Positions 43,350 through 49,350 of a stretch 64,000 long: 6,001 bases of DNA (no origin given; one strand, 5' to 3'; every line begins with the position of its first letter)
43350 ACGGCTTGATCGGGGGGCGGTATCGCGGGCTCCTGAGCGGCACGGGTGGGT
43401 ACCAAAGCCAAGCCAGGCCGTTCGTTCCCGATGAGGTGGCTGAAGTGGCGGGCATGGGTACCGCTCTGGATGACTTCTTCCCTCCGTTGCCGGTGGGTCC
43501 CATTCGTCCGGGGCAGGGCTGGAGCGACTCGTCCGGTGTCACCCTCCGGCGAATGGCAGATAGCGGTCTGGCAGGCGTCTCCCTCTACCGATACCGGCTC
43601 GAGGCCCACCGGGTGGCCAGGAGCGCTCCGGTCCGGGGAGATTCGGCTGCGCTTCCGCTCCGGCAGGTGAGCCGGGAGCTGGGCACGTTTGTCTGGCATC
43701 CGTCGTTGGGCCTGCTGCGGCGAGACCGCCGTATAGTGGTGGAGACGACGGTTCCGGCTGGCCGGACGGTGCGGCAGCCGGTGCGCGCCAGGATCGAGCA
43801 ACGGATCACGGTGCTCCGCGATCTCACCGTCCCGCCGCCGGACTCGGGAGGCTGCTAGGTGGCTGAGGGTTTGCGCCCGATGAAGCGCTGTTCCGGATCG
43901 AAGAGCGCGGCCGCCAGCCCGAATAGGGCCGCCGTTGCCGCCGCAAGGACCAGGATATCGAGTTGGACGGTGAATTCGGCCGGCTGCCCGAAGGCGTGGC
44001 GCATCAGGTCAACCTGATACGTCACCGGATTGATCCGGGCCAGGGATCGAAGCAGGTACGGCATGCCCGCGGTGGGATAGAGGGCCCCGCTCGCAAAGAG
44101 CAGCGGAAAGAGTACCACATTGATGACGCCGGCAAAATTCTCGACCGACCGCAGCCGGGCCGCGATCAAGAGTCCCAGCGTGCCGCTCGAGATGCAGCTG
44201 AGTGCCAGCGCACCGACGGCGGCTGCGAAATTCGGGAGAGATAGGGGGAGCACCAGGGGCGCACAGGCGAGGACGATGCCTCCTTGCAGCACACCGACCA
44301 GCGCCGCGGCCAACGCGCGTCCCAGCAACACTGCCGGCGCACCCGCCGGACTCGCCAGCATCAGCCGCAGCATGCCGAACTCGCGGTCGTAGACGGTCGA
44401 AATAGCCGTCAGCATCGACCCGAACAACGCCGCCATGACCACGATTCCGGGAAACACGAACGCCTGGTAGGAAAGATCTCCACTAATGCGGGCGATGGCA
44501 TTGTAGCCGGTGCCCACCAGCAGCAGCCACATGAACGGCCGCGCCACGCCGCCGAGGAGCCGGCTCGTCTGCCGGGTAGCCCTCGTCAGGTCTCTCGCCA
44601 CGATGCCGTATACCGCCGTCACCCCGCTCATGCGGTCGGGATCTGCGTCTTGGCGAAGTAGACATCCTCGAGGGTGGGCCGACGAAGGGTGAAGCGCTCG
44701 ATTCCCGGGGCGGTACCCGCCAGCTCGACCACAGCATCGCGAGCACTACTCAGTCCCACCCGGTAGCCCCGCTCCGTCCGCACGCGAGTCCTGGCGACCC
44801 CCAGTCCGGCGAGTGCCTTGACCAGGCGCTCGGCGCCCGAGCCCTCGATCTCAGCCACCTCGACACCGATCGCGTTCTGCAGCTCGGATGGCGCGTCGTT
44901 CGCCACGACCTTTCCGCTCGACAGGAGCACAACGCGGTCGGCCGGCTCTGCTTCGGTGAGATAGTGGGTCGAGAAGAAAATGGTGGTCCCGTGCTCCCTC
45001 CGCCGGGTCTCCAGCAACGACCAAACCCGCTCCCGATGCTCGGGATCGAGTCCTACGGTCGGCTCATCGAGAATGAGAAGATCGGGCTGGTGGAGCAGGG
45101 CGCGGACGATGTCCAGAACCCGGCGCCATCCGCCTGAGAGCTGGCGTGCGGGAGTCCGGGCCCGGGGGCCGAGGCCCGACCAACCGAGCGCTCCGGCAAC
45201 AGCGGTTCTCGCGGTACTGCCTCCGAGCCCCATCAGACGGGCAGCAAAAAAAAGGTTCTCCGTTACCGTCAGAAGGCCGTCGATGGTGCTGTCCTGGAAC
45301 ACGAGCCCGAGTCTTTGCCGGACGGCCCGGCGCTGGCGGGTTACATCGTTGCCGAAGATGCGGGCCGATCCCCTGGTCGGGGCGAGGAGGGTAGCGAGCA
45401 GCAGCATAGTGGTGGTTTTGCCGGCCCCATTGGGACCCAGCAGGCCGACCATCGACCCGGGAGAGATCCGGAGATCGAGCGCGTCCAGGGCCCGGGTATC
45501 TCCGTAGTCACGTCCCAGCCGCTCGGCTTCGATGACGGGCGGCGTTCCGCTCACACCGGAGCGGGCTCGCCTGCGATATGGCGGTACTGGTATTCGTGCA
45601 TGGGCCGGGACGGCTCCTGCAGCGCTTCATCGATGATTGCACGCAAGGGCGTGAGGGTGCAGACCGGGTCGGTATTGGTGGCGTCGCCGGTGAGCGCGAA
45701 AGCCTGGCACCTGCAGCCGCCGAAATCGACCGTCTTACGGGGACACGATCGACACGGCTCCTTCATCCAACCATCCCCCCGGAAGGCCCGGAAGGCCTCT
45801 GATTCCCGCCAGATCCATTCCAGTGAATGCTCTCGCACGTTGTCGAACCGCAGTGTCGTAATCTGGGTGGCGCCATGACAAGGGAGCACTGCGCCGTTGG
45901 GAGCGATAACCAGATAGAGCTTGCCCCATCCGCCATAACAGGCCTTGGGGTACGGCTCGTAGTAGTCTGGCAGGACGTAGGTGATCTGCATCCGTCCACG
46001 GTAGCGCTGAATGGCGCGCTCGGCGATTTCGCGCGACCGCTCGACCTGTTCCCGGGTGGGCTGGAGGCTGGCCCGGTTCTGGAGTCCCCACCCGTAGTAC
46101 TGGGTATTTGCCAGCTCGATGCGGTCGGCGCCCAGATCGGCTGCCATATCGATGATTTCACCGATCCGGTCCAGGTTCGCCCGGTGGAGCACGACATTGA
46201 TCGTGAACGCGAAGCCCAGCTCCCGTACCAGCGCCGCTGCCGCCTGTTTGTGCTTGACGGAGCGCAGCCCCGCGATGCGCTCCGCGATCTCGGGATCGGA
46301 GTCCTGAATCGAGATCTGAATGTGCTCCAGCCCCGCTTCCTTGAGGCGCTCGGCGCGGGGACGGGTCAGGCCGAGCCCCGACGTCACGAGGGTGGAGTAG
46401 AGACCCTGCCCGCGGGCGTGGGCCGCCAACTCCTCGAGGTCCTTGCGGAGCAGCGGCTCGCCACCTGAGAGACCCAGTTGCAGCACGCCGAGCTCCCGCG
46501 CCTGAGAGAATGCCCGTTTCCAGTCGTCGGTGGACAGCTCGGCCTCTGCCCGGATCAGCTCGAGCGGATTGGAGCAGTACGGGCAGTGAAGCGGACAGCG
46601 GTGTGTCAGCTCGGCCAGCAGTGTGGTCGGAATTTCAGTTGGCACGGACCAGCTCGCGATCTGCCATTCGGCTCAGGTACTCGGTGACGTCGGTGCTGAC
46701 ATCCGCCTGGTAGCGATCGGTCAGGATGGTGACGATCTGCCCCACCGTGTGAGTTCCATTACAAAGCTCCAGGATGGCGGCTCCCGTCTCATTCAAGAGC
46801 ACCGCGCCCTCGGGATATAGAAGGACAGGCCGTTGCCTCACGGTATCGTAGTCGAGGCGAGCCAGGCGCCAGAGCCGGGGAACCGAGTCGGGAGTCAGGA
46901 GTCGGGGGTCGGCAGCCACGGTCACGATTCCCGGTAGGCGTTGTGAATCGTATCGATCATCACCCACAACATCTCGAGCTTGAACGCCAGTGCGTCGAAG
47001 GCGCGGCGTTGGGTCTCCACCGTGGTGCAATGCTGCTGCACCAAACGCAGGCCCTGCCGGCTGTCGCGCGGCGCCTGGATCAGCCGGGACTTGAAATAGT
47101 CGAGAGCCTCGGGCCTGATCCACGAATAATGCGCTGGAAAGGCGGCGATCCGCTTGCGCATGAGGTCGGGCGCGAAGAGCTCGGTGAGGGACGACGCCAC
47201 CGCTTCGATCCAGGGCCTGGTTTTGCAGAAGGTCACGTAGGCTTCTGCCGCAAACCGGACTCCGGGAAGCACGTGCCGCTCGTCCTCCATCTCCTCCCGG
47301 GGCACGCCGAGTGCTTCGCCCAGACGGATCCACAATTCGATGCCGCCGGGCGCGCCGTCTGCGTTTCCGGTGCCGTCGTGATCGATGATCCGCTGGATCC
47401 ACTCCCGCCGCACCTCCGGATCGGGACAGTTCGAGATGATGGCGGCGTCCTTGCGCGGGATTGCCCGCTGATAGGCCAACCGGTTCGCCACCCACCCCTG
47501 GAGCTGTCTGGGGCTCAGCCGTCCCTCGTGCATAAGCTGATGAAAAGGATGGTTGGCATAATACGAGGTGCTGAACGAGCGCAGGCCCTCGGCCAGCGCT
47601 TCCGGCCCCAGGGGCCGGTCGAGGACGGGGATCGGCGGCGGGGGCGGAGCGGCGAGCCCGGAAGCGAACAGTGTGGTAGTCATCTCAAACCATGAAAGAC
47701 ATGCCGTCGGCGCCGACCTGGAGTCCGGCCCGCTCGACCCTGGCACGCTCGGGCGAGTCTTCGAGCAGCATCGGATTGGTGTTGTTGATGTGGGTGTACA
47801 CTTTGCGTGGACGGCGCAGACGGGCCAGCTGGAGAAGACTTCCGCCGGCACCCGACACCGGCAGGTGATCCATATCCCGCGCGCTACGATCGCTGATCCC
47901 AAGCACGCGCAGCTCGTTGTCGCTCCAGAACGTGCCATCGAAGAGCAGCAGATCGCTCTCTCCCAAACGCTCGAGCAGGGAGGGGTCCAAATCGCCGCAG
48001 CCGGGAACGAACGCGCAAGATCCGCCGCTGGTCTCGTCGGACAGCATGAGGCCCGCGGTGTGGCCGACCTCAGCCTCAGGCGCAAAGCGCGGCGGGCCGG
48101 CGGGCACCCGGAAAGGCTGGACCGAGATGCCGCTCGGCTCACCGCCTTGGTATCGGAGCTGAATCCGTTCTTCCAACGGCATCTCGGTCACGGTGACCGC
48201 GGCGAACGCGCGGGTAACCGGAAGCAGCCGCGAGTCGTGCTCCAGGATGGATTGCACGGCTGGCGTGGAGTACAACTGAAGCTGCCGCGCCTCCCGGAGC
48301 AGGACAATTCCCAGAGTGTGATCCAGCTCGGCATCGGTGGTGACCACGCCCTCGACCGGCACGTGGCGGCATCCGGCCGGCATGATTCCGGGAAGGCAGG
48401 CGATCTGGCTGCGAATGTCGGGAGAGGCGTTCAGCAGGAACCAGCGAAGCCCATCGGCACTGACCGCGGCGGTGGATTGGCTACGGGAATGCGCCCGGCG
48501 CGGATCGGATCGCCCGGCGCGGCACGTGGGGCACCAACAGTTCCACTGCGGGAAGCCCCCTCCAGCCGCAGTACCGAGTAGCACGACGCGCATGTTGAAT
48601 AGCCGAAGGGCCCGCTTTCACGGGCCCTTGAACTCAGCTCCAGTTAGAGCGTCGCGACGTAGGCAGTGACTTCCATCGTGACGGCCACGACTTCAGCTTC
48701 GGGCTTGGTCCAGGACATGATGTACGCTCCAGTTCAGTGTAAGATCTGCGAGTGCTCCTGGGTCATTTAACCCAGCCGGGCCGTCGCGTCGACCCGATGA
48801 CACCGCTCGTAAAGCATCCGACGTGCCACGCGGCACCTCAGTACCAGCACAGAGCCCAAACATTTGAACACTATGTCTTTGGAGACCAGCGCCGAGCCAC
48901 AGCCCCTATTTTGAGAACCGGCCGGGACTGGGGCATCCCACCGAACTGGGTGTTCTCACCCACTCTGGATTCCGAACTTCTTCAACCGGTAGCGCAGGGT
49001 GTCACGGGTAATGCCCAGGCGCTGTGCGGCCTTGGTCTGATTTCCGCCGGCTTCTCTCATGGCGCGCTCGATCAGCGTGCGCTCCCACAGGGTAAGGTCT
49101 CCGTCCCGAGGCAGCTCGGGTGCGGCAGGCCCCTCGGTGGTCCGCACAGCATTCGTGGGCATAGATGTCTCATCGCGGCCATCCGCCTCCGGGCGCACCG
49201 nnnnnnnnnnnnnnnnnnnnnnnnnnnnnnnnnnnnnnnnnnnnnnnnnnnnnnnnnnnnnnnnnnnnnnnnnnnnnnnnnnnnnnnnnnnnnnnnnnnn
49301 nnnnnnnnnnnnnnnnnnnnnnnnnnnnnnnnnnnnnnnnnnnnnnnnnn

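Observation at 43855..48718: ABC-2 exporter genes translationally fused to the end of pqqABCDE: candidate PQQ export step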

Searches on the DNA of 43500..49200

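Call 59: search_rna_families(source=window, start=43500, end=49200, threshold=evalue, max_evalue=1)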
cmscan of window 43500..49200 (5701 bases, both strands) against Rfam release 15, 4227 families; matches with E-value up to 1: 1.
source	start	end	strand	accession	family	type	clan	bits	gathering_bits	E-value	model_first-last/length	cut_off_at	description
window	48080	48244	+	RF02347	ar45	Gene; sRNA;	-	19.5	40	0.73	1-148/148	no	Alphaproteobacterial sRNA ar45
